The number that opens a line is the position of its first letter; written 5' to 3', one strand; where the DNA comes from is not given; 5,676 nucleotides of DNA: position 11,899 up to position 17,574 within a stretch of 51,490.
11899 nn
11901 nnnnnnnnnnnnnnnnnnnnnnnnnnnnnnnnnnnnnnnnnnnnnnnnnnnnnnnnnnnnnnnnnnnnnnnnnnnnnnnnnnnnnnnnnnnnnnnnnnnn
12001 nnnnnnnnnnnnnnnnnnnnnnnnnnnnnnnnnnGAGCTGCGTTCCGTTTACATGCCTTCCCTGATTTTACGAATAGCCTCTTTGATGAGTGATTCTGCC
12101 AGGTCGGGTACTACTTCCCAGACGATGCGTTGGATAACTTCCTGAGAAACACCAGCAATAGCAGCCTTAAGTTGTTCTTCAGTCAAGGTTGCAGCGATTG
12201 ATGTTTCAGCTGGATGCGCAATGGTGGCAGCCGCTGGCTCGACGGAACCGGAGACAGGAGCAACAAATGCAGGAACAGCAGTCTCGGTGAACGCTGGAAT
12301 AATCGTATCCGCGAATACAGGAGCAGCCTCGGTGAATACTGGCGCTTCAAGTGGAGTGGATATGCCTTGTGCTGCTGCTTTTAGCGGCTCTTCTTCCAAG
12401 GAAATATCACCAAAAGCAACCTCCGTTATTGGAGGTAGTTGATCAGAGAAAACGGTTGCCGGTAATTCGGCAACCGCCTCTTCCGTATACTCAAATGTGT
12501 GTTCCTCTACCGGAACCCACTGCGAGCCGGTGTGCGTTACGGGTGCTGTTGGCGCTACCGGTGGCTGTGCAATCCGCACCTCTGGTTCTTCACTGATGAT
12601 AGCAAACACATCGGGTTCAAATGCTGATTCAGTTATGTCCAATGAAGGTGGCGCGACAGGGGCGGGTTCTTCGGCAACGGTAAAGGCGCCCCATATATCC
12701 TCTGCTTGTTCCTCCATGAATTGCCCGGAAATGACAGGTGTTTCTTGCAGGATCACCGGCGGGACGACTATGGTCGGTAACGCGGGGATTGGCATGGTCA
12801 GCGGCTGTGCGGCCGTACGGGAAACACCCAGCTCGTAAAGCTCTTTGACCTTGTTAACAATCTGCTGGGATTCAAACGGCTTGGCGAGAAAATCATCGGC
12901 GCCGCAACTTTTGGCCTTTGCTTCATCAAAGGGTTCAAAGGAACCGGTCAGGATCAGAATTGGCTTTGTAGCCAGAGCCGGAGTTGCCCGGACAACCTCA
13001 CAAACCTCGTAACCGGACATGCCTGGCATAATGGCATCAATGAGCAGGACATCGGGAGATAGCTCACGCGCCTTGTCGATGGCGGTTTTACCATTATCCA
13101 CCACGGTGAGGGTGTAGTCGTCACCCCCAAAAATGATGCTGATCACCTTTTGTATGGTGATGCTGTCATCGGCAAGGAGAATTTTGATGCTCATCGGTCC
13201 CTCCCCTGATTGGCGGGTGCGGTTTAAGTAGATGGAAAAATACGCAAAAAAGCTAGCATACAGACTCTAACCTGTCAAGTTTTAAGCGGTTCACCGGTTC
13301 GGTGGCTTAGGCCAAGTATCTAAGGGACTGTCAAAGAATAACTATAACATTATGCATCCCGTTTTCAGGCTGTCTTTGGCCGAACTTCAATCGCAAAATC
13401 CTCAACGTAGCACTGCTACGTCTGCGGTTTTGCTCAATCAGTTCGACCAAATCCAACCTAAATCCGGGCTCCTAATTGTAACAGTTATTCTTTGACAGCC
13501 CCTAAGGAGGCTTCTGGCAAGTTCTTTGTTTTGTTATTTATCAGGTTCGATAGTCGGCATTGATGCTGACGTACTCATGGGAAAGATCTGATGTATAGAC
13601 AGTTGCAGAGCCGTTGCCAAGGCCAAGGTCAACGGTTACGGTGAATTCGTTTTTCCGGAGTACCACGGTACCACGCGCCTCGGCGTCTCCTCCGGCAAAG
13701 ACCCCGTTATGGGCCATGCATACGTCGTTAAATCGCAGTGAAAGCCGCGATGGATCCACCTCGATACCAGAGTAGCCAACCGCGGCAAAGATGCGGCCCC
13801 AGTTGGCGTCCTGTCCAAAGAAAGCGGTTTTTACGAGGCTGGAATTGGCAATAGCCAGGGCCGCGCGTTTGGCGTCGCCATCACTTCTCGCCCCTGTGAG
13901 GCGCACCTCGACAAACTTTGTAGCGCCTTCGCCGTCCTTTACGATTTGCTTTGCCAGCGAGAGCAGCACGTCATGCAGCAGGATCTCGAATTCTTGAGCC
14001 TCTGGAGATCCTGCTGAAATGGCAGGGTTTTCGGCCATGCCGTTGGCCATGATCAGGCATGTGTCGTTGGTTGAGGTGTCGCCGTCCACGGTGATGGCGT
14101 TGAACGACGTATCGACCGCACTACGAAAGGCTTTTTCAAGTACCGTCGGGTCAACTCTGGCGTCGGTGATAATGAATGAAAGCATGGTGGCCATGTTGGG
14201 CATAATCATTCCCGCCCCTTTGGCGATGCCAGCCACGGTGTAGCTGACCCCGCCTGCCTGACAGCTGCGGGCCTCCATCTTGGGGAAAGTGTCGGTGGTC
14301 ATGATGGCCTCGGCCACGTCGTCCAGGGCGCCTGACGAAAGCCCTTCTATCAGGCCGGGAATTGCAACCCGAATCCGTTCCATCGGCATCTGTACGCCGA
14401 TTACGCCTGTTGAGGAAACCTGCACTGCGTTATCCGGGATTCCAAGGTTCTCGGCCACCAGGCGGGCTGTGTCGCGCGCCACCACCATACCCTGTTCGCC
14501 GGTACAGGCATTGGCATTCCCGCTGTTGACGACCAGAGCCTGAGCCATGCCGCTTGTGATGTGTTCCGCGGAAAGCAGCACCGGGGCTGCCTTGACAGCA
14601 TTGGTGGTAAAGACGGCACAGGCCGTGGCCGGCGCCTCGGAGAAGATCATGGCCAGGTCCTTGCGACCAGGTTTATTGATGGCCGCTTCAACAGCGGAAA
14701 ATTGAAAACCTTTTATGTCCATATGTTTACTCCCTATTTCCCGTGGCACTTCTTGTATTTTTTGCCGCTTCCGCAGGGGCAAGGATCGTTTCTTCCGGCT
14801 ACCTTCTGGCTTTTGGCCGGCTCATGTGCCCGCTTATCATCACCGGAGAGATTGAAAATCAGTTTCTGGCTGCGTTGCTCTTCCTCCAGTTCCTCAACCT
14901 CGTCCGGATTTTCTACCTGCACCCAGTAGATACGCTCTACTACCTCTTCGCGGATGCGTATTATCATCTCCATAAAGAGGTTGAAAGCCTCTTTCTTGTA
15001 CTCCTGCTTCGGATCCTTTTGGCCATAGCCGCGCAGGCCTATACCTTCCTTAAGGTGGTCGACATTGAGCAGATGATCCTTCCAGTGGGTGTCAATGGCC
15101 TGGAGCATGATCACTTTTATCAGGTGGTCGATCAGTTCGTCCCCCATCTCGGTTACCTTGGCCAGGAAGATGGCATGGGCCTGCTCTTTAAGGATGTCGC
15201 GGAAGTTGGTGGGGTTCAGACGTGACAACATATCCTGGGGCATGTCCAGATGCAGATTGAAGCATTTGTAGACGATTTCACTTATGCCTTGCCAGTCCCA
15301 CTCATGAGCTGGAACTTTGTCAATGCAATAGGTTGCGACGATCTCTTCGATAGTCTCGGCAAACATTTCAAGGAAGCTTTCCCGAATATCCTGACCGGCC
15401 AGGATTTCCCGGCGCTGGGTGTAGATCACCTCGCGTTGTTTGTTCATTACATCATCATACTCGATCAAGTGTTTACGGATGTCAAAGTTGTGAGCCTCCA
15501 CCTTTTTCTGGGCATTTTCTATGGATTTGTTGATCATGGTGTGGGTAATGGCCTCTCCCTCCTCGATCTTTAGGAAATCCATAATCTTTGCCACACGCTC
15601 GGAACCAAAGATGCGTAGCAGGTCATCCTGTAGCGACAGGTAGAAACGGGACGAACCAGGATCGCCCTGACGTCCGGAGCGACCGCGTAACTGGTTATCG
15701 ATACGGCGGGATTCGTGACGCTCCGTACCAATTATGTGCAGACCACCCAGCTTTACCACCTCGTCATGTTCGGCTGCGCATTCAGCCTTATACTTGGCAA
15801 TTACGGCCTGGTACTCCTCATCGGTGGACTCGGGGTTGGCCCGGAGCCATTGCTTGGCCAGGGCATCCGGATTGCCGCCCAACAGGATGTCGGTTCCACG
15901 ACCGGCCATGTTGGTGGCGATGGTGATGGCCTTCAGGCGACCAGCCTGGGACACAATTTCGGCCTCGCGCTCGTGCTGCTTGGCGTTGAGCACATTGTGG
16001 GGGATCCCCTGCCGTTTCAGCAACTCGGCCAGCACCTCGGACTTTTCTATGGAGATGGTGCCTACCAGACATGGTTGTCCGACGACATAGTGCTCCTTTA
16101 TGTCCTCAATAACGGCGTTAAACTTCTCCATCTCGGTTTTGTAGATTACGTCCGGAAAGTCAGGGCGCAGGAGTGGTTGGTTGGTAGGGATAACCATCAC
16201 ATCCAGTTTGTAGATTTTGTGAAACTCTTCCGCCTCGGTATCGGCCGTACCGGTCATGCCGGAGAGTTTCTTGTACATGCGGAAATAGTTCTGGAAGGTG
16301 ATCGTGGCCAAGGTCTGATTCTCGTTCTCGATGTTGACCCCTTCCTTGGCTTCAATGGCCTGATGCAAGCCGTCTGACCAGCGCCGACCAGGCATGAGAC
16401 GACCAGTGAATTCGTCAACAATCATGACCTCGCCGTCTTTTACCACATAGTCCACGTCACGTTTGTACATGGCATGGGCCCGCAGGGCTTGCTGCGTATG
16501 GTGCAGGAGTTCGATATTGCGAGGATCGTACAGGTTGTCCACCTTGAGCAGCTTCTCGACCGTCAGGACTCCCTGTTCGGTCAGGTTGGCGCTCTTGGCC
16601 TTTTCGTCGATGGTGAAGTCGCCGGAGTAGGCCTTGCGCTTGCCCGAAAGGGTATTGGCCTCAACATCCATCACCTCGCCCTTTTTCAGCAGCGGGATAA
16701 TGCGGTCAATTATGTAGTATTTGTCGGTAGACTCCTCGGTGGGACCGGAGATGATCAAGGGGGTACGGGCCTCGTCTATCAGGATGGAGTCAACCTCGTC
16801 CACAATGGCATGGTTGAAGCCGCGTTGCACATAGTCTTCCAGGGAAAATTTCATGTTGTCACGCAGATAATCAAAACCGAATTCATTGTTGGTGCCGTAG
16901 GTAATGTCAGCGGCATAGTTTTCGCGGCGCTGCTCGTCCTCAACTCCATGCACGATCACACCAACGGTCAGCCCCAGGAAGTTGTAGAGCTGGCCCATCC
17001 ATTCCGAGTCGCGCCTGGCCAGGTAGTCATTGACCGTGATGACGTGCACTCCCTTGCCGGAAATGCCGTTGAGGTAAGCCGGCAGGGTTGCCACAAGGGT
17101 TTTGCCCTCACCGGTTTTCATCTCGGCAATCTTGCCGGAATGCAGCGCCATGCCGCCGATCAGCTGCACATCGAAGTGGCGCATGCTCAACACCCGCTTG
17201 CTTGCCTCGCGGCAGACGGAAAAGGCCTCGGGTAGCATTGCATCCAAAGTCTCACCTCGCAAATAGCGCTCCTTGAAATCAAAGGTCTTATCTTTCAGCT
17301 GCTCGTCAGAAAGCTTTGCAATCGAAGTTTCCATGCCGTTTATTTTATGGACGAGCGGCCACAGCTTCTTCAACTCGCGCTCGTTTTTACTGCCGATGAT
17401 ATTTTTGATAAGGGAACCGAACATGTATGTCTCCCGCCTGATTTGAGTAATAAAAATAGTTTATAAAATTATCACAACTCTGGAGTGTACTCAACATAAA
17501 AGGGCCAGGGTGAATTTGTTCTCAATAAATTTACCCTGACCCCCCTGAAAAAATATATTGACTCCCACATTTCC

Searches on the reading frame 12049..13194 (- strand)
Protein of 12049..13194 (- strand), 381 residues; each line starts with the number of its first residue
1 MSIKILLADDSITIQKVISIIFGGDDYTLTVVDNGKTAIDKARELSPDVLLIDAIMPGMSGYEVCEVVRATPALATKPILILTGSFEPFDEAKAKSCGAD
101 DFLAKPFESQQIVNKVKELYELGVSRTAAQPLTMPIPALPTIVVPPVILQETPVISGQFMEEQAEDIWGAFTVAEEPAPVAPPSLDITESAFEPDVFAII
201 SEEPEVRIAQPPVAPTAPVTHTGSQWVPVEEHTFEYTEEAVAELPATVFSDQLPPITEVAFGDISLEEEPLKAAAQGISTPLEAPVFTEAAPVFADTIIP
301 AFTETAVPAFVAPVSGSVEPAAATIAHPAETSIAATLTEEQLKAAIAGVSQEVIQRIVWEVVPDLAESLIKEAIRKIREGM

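Call 33: search_protein_families(library=pfam, proteins=[window:12049-13194:-], max_evalue=0.0001)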
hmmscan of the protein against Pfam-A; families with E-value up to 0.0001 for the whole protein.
window:12049-13194:- (381 aa): 1 family
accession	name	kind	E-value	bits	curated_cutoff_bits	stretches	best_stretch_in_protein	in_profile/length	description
PF00072.30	Response_reg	-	2.8e-22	79.4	30.2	1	5-117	1-111/111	Response regulator receiver domain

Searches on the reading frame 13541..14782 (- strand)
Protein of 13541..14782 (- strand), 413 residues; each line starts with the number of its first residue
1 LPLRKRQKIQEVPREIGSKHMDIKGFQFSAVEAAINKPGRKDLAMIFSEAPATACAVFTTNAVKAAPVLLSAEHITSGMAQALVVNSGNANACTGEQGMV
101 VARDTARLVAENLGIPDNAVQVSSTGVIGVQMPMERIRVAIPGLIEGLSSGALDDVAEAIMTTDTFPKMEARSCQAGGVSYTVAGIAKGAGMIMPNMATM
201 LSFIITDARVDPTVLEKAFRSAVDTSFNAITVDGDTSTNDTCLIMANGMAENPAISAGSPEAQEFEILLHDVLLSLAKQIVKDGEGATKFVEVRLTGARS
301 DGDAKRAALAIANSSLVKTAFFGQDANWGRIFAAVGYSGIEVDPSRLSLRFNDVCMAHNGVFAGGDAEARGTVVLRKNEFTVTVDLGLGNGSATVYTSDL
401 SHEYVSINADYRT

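Call 33: search_protein_families(library=pfam, proteins=[window:13541-14782:-], max_evalue=0.0001)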
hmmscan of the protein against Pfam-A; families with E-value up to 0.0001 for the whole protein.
window:13541-14782:- (413 aa): 1 family
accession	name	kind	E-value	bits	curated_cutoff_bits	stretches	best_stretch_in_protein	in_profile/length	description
PF01960.23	ArgJ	-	5.2e-150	499.8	32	1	28-413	2-377/377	ArgJ family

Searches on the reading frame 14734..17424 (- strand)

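Call 33: search_protein_families(library=pfam, proteins=[window:14734-17424:-], max_evalue=0.0001)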
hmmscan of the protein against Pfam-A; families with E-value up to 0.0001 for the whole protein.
window:14734-17424:- (896 aa): 6 families
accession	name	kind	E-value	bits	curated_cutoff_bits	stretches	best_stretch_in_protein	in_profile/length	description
PF07517.20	SecA_DEAD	-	8.3e-133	442.5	24.6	1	7-402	2-290/290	SecA DEAD-like domain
PF21090.3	P-loop_SecA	-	3.3e-94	314.7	27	1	417-623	1-205/205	SecA P-loop domain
PF07516.18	SecA_SW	-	1.9e-69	234.2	26.7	1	625-836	1-200/200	SecA Wing and Scaffold domain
PF01043.26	SecA_PP_bind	-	1.7e-43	148.1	23.5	1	232-358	2-110/110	SecA preprotein cross-linking domain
PF02810.21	SEC-C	-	2.6e-10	40.4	20.4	1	878-896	1-19/19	SEC-C motif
PF00270.35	DEAD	-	7e-07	29.6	26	1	99-215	18-130/167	DEAD/DEAH box helicase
